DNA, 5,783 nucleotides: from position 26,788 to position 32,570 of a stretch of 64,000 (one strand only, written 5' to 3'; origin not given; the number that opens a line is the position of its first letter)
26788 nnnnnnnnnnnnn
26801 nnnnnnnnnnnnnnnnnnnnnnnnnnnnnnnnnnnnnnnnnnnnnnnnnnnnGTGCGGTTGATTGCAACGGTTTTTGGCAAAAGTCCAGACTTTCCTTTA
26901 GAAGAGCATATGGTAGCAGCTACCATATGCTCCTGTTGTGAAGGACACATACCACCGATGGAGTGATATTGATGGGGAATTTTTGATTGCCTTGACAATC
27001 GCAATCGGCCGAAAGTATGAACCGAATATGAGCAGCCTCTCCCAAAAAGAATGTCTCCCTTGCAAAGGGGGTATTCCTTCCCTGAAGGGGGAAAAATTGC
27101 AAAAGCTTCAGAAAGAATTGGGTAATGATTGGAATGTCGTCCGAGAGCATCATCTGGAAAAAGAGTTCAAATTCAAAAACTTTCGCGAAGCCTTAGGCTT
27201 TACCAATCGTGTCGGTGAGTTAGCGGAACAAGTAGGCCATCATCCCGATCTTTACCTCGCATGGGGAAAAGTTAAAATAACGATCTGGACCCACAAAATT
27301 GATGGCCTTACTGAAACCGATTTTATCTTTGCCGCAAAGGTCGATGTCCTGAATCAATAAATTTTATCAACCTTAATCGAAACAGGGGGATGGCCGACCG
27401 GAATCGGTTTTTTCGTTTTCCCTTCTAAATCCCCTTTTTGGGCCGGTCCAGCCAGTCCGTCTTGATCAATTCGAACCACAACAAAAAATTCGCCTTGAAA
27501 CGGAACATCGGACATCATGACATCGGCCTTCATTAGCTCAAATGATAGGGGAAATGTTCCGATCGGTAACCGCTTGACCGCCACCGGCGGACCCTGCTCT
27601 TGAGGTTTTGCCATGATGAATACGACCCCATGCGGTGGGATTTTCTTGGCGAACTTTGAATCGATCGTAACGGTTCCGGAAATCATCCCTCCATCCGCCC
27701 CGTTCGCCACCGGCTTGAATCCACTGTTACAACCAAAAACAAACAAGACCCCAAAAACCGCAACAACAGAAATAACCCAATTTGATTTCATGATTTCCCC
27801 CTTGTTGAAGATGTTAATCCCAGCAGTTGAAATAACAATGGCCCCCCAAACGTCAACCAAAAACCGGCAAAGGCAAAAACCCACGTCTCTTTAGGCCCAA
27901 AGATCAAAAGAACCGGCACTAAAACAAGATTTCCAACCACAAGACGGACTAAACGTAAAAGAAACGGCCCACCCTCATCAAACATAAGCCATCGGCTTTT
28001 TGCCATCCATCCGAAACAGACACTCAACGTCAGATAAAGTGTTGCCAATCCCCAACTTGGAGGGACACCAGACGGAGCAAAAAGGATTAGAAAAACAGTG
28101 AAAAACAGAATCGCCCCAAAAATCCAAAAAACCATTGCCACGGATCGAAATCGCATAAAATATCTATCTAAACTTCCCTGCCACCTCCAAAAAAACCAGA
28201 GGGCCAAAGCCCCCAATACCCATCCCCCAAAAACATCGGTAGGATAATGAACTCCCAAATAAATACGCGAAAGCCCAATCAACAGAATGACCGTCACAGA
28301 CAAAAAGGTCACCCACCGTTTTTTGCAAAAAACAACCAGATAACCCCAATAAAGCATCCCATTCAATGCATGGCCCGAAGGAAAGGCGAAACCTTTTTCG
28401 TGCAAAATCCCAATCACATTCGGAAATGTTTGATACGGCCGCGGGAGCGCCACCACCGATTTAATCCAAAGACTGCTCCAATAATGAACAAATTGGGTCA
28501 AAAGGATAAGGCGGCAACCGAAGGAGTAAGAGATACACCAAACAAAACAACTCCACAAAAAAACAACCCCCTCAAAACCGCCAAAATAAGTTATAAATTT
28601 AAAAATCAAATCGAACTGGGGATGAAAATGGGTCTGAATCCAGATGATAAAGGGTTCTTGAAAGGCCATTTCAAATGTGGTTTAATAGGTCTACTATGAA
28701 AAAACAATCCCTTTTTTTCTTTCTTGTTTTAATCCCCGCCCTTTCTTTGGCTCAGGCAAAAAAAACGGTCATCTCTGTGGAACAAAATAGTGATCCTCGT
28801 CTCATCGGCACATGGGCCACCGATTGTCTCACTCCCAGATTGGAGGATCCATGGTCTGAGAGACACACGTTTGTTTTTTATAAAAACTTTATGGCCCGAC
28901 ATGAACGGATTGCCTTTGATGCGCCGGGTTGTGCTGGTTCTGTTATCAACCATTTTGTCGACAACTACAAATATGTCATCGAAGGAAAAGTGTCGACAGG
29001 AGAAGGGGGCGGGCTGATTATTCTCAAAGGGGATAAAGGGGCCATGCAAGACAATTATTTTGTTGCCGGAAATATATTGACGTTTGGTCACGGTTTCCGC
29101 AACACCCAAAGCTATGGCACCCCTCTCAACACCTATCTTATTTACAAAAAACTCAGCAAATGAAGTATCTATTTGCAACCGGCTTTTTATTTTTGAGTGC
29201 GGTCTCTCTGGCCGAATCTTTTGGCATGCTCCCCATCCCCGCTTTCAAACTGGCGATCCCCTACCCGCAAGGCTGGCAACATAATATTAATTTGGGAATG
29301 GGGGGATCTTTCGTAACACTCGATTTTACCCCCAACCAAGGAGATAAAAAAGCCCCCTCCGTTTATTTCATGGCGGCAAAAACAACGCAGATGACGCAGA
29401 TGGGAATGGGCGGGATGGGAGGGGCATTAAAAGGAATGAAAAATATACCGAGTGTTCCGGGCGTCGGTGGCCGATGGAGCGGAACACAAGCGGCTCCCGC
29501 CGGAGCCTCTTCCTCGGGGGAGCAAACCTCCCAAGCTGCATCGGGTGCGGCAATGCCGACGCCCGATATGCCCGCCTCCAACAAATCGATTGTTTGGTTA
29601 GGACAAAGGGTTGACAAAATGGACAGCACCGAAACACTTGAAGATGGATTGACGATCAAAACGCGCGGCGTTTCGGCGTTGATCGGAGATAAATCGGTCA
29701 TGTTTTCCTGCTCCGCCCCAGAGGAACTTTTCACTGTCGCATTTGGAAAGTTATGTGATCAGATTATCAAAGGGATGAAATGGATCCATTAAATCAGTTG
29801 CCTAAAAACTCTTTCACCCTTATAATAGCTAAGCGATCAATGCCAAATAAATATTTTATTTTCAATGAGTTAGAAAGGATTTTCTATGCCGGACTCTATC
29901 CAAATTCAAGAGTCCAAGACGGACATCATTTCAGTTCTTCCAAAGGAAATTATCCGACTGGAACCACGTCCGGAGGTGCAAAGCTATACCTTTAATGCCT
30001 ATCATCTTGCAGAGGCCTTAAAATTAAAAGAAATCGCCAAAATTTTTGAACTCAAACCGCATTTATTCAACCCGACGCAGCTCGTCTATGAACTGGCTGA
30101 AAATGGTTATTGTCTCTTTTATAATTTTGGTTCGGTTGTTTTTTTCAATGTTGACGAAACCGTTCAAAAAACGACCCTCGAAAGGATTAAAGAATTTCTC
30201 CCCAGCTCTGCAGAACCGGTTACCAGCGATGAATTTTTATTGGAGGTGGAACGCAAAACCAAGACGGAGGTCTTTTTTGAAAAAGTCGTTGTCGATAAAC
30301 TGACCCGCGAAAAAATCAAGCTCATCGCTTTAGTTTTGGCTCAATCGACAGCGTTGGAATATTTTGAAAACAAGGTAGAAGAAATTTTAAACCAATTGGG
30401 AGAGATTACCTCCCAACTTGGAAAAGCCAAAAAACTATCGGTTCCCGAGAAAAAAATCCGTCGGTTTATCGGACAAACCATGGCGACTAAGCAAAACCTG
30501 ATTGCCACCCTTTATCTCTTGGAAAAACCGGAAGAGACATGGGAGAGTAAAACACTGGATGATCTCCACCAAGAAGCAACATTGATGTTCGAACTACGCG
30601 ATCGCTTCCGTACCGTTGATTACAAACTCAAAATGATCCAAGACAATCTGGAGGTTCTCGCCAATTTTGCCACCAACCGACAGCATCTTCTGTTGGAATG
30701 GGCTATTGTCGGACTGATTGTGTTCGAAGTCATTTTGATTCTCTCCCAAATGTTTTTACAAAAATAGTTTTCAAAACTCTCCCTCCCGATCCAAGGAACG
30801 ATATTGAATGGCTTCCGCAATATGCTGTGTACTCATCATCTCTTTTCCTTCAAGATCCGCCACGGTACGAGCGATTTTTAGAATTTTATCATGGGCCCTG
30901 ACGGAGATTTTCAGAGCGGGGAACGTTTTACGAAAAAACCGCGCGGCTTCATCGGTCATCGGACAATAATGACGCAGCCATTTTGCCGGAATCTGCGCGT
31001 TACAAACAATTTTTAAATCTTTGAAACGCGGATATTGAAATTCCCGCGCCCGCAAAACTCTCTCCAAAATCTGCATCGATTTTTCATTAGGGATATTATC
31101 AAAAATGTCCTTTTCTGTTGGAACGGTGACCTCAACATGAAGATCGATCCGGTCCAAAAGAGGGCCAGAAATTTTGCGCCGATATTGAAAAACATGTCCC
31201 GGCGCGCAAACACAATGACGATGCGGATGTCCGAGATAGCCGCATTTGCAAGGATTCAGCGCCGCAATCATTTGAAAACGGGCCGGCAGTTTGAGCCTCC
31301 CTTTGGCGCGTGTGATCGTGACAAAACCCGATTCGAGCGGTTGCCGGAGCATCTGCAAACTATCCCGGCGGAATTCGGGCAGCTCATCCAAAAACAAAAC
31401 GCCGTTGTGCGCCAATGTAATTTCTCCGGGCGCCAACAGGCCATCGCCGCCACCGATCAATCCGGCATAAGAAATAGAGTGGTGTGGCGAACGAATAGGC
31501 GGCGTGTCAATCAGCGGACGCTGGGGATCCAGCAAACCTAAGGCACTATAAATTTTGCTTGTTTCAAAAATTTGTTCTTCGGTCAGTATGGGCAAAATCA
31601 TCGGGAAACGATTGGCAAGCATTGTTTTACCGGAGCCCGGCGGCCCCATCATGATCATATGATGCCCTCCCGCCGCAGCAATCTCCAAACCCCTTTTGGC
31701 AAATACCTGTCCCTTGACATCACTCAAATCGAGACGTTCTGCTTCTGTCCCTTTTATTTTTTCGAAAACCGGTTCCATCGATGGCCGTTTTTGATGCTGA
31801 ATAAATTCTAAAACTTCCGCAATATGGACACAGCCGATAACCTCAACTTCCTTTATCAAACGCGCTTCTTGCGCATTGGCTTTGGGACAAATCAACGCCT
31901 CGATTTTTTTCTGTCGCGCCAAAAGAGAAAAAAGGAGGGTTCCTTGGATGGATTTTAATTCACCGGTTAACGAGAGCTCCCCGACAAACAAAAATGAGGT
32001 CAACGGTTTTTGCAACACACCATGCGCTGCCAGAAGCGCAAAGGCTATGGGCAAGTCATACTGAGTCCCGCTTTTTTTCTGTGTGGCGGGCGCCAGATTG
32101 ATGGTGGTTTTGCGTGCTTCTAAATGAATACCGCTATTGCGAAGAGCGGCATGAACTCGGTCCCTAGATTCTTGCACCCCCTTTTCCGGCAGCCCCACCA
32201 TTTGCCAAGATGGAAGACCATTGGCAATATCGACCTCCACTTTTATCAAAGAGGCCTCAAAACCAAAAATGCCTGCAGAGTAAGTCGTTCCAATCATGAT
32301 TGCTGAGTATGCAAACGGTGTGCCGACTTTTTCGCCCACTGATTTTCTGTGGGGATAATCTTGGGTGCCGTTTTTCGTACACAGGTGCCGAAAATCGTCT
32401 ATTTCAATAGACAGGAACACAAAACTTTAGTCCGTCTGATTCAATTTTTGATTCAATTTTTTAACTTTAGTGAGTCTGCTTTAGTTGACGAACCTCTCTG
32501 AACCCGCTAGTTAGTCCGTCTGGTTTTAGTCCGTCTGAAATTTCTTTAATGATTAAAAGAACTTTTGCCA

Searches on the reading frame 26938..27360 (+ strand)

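Call 50: search_protein_families(library=ncbifam, proteins=[window:26938-27360:+], max_evalue=0.01)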
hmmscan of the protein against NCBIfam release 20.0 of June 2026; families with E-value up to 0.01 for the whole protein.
window:26938-27360:+ (140 aa): 5 families
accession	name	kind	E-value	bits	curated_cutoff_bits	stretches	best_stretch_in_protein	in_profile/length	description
NF002016.0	PRK00823.1-1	equivalog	1.6e-34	118.4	133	1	31-139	1-111/113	4a-hydroxytetrahydrobiopterin dehydratase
NF002019.0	PRK00823.1-4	equivalog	7.9e-27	93.7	137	1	31-139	4-112/116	4a-hydroxytetrahydrobiopterin dehydratase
NF002017.0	PRK00823.1-2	equivalog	4.1e-21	74.8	80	1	56-138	9-92/94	4a-hydroxytetrahydrobiopterin dehydratase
NF002018.0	PRK00823.1-3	equivalog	5.2e-20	71.3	108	1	49-138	6-95/98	4a-hydroxytetrahydrobiopterin dehydratase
NF002020.0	PRK00823.1-5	equivalog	6.6e-17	61.7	146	1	59-136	25-102/111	4a-hydroxytetrahydrobiopterin dehydratase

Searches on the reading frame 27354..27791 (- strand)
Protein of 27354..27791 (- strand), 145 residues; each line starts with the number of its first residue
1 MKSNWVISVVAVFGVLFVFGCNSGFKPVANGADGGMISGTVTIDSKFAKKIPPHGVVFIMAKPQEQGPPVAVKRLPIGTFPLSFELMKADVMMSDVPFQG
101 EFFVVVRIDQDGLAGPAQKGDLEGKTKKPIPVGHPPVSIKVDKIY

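Call 50: search_protein_families(library=ncbifam, proteins=[window:27354-27791:-], max_evalue=0.01)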
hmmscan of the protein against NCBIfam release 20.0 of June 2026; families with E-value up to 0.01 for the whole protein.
window:27354-27791:- (145 aa): 0 families

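Call 78: search_protein_families(library=pfam, proteins=[window:27354-27791:-], max_evalue=0.1)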
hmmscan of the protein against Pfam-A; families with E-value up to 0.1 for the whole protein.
window:27354-27791:- (145 aa): 1 family
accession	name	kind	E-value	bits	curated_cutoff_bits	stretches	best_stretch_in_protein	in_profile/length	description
PF23892.1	Ig_CycH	-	7.8e-15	55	27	1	38-142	2-108/108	Cytochrome c-type biogenesis protein H Ig-like domain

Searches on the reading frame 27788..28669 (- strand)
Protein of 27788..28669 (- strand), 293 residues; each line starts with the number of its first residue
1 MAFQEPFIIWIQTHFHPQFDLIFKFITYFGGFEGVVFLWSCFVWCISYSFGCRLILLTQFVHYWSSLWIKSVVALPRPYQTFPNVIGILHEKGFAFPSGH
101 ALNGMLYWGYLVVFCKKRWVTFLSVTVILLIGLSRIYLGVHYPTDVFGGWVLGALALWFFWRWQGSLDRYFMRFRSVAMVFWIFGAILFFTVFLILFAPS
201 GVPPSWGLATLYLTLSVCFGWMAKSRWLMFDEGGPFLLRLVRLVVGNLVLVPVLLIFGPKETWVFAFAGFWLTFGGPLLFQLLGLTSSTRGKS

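Call 6: search_protein_families(library=pfam, proteins=[window:27788-28669:-])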
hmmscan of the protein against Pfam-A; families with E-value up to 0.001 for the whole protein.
window:27788-28669:- (293 aa): 2 families
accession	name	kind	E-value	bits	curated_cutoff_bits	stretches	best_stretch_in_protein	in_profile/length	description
PF01569.27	PAP2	-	2.6e-20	73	27.2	1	57-165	7-126/130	PAP2 superfamily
PF14378.12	PAP2_3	-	1.7e-08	35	27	1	87-158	118-189/190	PAP2 superfamily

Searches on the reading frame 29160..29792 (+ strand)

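Call 6: search_protein_families(library=pfam, proteins=[window:29160-29792:+])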
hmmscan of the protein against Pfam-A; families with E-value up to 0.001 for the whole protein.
window:29160-29792:+ (210 aa): 0 families

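Call 50: search_protein_families(library=ncbifam, proteins=[window:29160-29792:+], max_evalue=0.01)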
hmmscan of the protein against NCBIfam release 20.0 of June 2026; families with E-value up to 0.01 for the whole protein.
window:29160-29792:+ (210 aa): 0 families

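Call 78: search_protein_families(library=pfam, proteins=[window:29160-29792:+], max_evalue=0.1)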
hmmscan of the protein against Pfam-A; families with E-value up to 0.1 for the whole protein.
window:29160-29792:+ (210 aa): 1 family
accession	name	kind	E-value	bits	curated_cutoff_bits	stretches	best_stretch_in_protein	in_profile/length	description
PF23667.1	CUB_CDCP1_1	-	0.025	14.9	27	1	178-196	49-67/72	CDCP1 CUB domain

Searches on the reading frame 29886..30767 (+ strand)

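Call 6: search_protein_families(library=pfam, proteins=[window:29886-30767:+])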
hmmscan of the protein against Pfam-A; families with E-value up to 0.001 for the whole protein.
window:29886-30767:+ (293 aa): 1 family
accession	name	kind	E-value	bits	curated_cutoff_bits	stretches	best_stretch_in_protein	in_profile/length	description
PF02582.19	DUF155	-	2e-30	106.6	27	1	77-244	2-173/174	RMND1/Sif2-Sif3/Mrx10, DUF155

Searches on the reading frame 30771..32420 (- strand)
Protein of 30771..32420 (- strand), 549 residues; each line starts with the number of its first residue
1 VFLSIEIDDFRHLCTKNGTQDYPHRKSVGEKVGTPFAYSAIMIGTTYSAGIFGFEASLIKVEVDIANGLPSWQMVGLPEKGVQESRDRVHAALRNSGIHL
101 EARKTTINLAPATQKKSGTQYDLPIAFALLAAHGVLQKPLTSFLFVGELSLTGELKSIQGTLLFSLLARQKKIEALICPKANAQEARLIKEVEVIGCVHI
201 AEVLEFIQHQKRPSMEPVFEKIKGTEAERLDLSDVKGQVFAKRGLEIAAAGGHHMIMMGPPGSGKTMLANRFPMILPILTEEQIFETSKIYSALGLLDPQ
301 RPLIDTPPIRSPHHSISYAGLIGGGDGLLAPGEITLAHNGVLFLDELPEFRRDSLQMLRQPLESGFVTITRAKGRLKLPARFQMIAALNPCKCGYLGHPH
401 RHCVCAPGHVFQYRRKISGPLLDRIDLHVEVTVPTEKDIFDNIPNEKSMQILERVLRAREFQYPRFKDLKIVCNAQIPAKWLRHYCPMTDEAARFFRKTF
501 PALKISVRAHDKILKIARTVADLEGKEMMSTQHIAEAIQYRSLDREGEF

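Call 6: search_protein_families(library=pfam, proteins=[window:30771-32420:-])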
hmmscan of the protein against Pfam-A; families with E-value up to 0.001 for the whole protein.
window:30771-32420:- (549 aa): 5 families
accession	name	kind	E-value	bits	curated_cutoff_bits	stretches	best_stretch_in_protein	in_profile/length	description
PF01078.27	Mg_chelatase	-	1.8e-84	282.7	20.3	1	231-435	1-203/207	Magnesium chelatase, subunit ChlI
PF13541.12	ChlI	-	1.7e-38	131.6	27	1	61-182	1-121/121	Subunit ChlI of Mg-chelatase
PF13335.12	Mg_chelatase_C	-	1e-28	100.2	26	1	446-541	2-94/94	Magnesium chelatase, subunit ChlI C-terminal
PF00493.29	MCM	-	2.1e-08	34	23.3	1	328-395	111-178/224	MCM P-loop domain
PF07728.20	AAA_5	-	2.6e-05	24.7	22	0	254-272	1-19/139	AAA domain (dynein-related subfamily)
